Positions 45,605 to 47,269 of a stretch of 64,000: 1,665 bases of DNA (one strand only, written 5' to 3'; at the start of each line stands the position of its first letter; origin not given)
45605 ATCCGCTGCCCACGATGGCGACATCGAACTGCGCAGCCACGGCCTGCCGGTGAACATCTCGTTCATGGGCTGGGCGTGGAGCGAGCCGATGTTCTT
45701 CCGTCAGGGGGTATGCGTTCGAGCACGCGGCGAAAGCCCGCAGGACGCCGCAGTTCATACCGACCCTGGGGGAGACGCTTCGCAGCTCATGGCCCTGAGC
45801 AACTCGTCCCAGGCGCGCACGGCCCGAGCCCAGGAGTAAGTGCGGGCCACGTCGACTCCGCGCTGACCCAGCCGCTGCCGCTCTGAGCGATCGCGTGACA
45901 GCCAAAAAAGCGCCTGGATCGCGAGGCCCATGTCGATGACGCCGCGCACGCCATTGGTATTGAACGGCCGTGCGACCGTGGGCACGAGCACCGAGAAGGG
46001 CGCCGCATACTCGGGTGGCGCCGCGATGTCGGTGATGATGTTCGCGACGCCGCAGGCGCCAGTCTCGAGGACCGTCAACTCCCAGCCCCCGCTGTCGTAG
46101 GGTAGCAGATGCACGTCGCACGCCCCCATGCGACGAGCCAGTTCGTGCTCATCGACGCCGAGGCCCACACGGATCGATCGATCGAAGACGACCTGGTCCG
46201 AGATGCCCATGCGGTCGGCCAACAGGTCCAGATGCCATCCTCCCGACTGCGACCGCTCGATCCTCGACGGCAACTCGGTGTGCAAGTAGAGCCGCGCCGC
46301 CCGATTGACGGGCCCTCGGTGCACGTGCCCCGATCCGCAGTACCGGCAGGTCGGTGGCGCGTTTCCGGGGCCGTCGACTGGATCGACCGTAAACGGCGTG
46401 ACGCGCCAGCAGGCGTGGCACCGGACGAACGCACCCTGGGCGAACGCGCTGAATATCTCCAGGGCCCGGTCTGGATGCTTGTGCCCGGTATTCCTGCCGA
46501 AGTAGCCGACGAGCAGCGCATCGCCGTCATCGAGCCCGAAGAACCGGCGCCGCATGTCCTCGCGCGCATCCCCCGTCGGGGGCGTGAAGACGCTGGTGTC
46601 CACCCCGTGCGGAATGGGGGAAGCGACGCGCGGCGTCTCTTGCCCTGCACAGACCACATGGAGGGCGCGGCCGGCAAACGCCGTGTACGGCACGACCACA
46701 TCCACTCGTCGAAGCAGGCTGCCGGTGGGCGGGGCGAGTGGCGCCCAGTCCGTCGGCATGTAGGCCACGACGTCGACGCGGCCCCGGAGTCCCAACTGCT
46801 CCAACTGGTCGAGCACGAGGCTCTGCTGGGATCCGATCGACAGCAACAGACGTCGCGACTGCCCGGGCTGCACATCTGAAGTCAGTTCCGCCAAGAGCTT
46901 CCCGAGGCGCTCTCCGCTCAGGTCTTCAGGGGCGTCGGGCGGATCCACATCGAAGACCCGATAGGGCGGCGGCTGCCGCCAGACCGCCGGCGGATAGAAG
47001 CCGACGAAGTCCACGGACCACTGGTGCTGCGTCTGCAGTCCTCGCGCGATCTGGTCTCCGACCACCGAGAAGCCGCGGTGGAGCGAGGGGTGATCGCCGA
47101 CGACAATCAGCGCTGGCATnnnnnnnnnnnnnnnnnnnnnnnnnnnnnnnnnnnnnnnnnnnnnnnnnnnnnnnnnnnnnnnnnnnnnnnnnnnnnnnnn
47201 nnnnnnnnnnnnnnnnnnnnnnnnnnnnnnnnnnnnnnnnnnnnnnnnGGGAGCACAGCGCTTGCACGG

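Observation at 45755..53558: Leader-peptide gene embedded in a bidirectional five-glycosyltransferase + methyltransferase cluster: candidate glycosylated RiPP pathway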

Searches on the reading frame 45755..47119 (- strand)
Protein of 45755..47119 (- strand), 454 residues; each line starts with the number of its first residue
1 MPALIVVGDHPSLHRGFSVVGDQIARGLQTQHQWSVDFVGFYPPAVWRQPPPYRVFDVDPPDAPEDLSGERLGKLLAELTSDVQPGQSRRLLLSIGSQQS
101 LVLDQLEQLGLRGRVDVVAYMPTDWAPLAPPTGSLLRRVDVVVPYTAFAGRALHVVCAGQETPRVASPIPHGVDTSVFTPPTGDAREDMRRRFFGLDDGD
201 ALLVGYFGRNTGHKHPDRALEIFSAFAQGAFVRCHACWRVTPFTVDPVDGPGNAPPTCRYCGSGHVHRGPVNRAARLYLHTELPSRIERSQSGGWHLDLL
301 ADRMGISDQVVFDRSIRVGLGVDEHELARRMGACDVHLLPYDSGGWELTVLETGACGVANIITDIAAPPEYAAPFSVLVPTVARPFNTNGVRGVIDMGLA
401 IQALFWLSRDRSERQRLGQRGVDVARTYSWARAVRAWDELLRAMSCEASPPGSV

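Call 3: search_protein_families(library=pfam, proteins=[window:45755-47119:-], max_evalue=0.01)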
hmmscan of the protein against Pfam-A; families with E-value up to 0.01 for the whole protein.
window:45755-47119:- (454 aa): 2 families
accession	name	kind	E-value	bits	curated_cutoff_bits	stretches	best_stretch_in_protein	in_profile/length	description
PF13692.12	Glyco_trans_1_4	-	3.1e-05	24.7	27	1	304-371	55-114/142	Glycosyl transferases group 1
PF00534.26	Glycos_transf_1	-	0.00013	22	26.4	1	316-376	75-135/172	Glycosyl transferases group 1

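Call 4: search_protein_families(library=ncbifam, proteins=[window:45755-47119:-], max_evalue=0.01)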
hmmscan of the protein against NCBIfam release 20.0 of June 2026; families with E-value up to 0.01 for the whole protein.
window:45755-47119:- (454 aa): 3 families
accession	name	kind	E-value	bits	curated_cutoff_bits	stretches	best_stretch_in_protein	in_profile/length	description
TIGR03449.1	mycothiol_MshA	equivalog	7.7e-07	28.3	462.5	1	295-441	271-400/406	D-inositol-3-phosphate glycosyltransferase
NF053787.1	GlcN_PG_synth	equivalog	8.3e-06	24.9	480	0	321-436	249-351/361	N-acetylglucosaminyl phosphatidylglycerol synthase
TIGR04047.1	MSMEG_0565_glyc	hypoth_equivalog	0.0028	16.8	259.85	0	322-436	265-366/373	MSMEG_0565 family glycosyltransferase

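Call 6: search_protein_families(library=padloc, proteins=[window:45755-47119:-], max_evalue=0.01)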
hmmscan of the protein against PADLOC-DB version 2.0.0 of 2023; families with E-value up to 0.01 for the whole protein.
window:45755-47119:- (454 aa): 0 families

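Call 42: find_related_loci(query=A2, collection=metagenome_contigs, flank=10000)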
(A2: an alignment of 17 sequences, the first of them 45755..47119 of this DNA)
Query A2 (454 aa) in metagenome_contigs; peptide patterns used: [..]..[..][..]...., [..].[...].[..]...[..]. (x = any residue, [..] = any of these).
600 stretches matched a pattern (row limit reached: there are more); 71 encode a relative of the query (tblastn E <= 1e-3); 71 distinct loci.
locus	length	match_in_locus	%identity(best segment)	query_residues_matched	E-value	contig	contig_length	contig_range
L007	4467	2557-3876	46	4-448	4e-103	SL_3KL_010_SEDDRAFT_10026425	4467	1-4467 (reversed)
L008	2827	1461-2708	43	1-442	1e-103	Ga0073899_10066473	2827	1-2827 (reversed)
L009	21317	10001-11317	51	4-444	3e-120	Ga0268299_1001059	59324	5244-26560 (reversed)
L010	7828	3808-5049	40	4-441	2e-84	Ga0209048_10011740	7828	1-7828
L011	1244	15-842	48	165-441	6e-85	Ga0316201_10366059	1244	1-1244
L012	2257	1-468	67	289-444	1e-61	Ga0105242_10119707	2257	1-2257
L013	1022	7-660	45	237-454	4e-50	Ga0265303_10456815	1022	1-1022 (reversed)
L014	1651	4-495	51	277-441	4e-41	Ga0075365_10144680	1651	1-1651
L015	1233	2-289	75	348-443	2e-38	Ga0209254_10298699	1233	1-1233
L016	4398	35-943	23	151-437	6e-20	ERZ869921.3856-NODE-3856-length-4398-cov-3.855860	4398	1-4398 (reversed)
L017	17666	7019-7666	29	115-378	3e-12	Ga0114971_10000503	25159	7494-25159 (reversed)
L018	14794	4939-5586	29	115-378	7e-12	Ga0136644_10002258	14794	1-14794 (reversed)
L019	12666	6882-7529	28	115-378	6e-12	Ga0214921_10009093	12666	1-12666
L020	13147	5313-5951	28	117-378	9e-12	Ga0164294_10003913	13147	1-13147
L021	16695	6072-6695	28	115-370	2e-10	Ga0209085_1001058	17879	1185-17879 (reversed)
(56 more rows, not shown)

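Call 49: search_protein_families(library=pfam, proteins=[L010:40-1203:+, L010:975-2669:+, L010:2660-3802:+, L009:11431-12330:-, L009:3714-4529:-, L009:1667-3766:-, L009:919-1761:+], max_evalue=0.01)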
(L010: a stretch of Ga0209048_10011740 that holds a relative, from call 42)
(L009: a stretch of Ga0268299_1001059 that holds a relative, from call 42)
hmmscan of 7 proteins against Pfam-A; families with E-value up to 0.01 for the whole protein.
L010:40-1203:+ (387 aa): 3 families
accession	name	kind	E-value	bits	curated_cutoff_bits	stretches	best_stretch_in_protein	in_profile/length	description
PF13692.12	Glyco_trans_1_4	-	4.5e-06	27.4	27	1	241-334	52-141/142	Glycosyl transferases group 1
PF00534.26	Glycos_transf_1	-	4.5e-06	26.7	26.4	1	254-333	76-156/172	Glycosyl transferases group 1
PF13524.12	Glyco_trans_1_2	-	0.0027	18.1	25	1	258-365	34-140/144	Glycosyl transferase-like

L010:975-2669:+ (564 aa): 2 families
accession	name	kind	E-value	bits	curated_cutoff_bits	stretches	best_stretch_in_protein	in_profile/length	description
PF01266.30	DAO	-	3.2e-11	43.8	27.9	1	90-354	1-254/353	FAD dependent oxidoreductase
PF13450.12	NAD_binding_8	-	0.0035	18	21.9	1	93-129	1-37/68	NAD(P)-binding Rossmann-like domain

L010:2660-3802:+ (380 aa): 0 families

L009:11431-12330:- (299 aa): 4 families
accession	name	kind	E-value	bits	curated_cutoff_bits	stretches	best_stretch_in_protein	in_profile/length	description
PF00535.33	Glycos_transf_2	-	8.5e-35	120.6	23.3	1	10-136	2-132/168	Glycosyl transferase family 2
PF10111.15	Glyco_tranf_2_2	-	1.9e-13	51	27.3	1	20-206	14-219/276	Glycosyltransferase like family 2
PF13641.12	Glyco_tranf_2_3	-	1.4e-11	45.4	27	1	8-172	3-179/230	Glycosyltransferase like family 2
PF13632.12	Glyco_trans_2_3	-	0.009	16.3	27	0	88-226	5-142/198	Glycosyl transferase family group 2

L009:3714-4529:- (271 aa): 0 families

L009:1667-3766:- (699 aa): 5 families
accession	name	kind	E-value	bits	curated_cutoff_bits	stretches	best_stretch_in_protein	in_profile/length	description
PF01408.29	GFO_IDH_MocA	-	1.7e-21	77.6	24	1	30-148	2-120/120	Oxidoreductase family, NAD-binding Rossmann fold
PF01266.30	DAO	-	7.5e-19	68.9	27.9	1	331-661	1-338/353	FAD dependent oxidoreductase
PF07992.20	Pyr_redox_2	-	6.4e-08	32.8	26.1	1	328-367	140-181/291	Pyridine nucleotide-disulphide oxidoreductase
PF00070.33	Pyr_redox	-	5e-07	30.6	22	1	331-365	1-40/82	Pyridine nucleotide-disulphide oxidoreductase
PF13450.12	NAD_binding_8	-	1.5e-05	25.6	21.9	1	334-384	1-54/68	NAD(P)-binding Rossmann-like domain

L009:919-1761:+ (280 aa): 0 families

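Call 71: predict_structure(alignment_id=A2)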
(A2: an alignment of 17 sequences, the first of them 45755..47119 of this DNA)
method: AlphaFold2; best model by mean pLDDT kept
length: 454 residues; sequences in the alignment: 17
mean_pLDDT: 89.4   pTM: 0.89
mean pLDDT of the five models: 89.4, 88.6, 88.5, 88.0, 81.6
residues with pLDDT >= 90: 304; 70-90: 124; 50-70: 20; < 50: 6
segments of 3 or more residues with pLDDT < 50: 449-454
pLDDT, mean of each block of 10 residues (from residue 1): 94 91 97 97 87 93 84 96 84 93 96 95 82 90 92 82 89 96 96 89 90 85 96 95 80 88 96 95 76 78 93 84 92 97 83 97 87 95 65 88 97 98 97 97 75 34
secondary structure, 60 per line:
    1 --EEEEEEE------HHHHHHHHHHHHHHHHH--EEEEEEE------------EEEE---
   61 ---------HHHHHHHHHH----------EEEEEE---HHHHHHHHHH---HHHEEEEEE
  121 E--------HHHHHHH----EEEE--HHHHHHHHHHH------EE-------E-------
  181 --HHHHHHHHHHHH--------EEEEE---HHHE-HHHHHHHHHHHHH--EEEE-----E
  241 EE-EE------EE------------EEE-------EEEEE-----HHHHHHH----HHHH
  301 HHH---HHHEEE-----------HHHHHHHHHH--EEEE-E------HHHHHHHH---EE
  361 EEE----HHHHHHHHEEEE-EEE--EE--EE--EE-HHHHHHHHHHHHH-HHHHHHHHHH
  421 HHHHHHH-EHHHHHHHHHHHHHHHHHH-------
elements in order: E3-9 H16-32 E35-41 E54-57 H70-79 E90-95 H99-108 E115-121 H130-136 E141-144 H147-157 H183-194 E203-207 H216-228 E231-234 E240-242 E266-268 E276-280 H286-292 H297-303 E310-312 H324-333 E336-339 H348-355 E359-363 H368-375 E376-379 E381-383 H397-409 H411-427 H430-447

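Call 73: fold_search(model_id=the predicted structure, library=pdb)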
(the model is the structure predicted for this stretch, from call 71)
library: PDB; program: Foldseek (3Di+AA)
matches with E <= 10: 1440; with E <= 0.001: 387
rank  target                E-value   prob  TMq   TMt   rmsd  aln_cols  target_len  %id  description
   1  3oy2_A                6.1e-18  1.00  0.67  0.77   6.3       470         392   15  Crystal structure of a putative glycosyltransferase from Paramecium bursaria Chlorella virus NY2A (released 2010-11-17)
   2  3c4q_B                2.1e-17  1.00  0.68  0.77   5.1       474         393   18  Structure of the retaining glycosyltransferase MshA : The first step in mycothiol biosynthesis. Organism : Corynebacte (released 2008-04-01)
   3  3c48_B                2.1e-17  1.00  0.41  0.47  11.3       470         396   18  Structure of the retaining glycosyltransferase MshA: The first step in mycothiol biosynthesis. Organism: Corynebacteri (released 2008-03-25)
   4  6tvp_B                3.2e-17  1.00  0.63  0.73   5.7       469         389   14  Structure of Mycobacterium smegmatis alpha-maltose-1-phosphate synthase GlgM (released 2020-04-22)
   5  6tvp_A                4.3e-17  1.00  0.63  0.72   5.6       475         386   14  Structure of Mycobacterium smegmatis alpha-maltose-1-phosphate synthase GlgM (released 2020-04-22)
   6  3c4q_A                5.1e-17  1.00  0.68  0.77   5.1       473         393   18  Structure of the retaining glycosyltransferase MshA : The first step in mycothiol biosynthesis. Organism : Corynebacte (released 2008-04-01)
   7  3c48_A                2.8e-16  1.00  0.42  0.47  11.5       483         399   18  Structure of the retaining glycosyltransferase MshA: The first step in mycothiol biosynthesis. Organism: Corynebacteri (released 2008-03-25)
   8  6kih_A                4.8e-16  1.00  0.67  0.76   5.0       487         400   15  Sucrose-phosphate synthase (tll1590) from Thermosynechococcus elongatus (released 2020-05-27)
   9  6kih_B                6.5e-16  1.00  0.69  0.77   4.4       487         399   16  Sucrose-phosphate synthase (tll1590) from Thermosynechococcus elongatus (released 2020-05-27)
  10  3mbo_C                7.8e-16  1.00  0.64  0.76   4.7       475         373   13  Crystal Structure of the Glycosyltransferase BaBshA bound with UDP and L-malate (released 2010-09-29)
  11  3mbo_E                1.3e-15  1.00  0.64  0.77   4.7       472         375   14  Crystal Structure of the Glycosyltransferase BaBshA bound with UDP and L-malate (released 2010-09-29)
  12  2jjm_A                2.7e-15  1.00  0.64  0.79   4.5       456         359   13  Crystal Structure of a family GT4 glycosyltransferase from Bacillus anthracis ORF BA1558. (released 2008-08-05)
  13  3mbo_A                3.2e-15  1.00  0.64  0.77   4.9       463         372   15  Crystal Structure of the Glycosyltransferase BaBshA bound with UDP and L-malate (released 2010-09-29)
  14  3mbo_B                5.8e-15  1.00  0.61  0.73   5.7       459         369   14  Crystal Structure of the Glycosyltransferase BaBshA bound with UDP and L-malate (released 2010-09-29)
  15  3mbo_G                6.1e-15  1.00  0.59  0.71   5.6       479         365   14  Crystal Structure of the Glycosyltransferase BaBshA bound with UDP and L-malate (released 2010-09-29)
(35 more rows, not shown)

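Call 100: fold_search(model_id=the predicted structure, library=viral)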
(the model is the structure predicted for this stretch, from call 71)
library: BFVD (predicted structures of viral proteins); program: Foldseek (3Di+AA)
matches with E <= 10: 899; with E <= 0.001: 146
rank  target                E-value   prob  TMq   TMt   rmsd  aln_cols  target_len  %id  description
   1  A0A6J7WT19            1.6e-20  1.00  0.69  0.78   5.3       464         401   18  RfaG Glycosyltransferase [uncultured Caudovirales phage]
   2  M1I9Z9                6.8e-18  1.00  0.73  0.63   4.1       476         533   13  (no name in the UniProt tables at hand)
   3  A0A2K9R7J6            1.5e-17  1.00  0.66  0.72   5.4       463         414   15  (no name in the UniProt tables at hand)
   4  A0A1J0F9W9            1.2e-16  1.00  0.66  0.73   6.3       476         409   16  (no name in the UniProt tables at hand)
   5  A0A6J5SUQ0            7.2e-16  1.00  0.62  0.32   6.5       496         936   13  Methyltransferase FkbM [uncultured Caudovirales phage]
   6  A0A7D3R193            1.4e-15  1.00  0.64  0.35   5.5       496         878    9  Glycosyl transferase family 1 [Fadolivirus FV1/VV64]
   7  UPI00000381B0         4.8e-15  1.00  0.66  0.62   6.3       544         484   12  (no name look-up for this kind of identifier)
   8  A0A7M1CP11            3.8e-14  1.00  0.59  0.72   5.9       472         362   12  (no name in the UniProt tables at hand)
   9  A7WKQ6                7.3e-13  1.00  0.56  0.74   5.7       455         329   13  Putative glycosyltransferase [Betalipothrixvirus pezzuloense]
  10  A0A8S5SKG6            3.6e-12  1.00  0.59  0.54   6.4       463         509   11  Glycosyl transferase family 1 domain-containing protein [Myoviridae sp. ctQVY25]
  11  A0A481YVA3            6.1e-12  1.00  0.56  0.68   6.3       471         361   14  Glycosyl transferase [Marseillevirus LCMAC103]
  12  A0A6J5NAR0            8.7e-12  1.00  0.52  0.68   5.7       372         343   13  RfaG Glycosyltransferase [uncultured Caudovirales phage]
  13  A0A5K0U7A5            1.4e-11  1.00  0.62  0.56   6.1       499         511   12  Glycosyltransferase family group 1 protein [Yasminevirus sp. GU-2018]
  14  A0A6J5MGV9            1.6e-11  1.00  0.53  0.71   7.0       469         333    9  RfaG Glycosyltransferase [uncultured Caudovirales phage]
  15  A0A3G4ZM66            2.5e-11  1.00  0.58  0.27   7.5       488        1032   10  Glycosyltransferase [Terrestrivirus sp.]
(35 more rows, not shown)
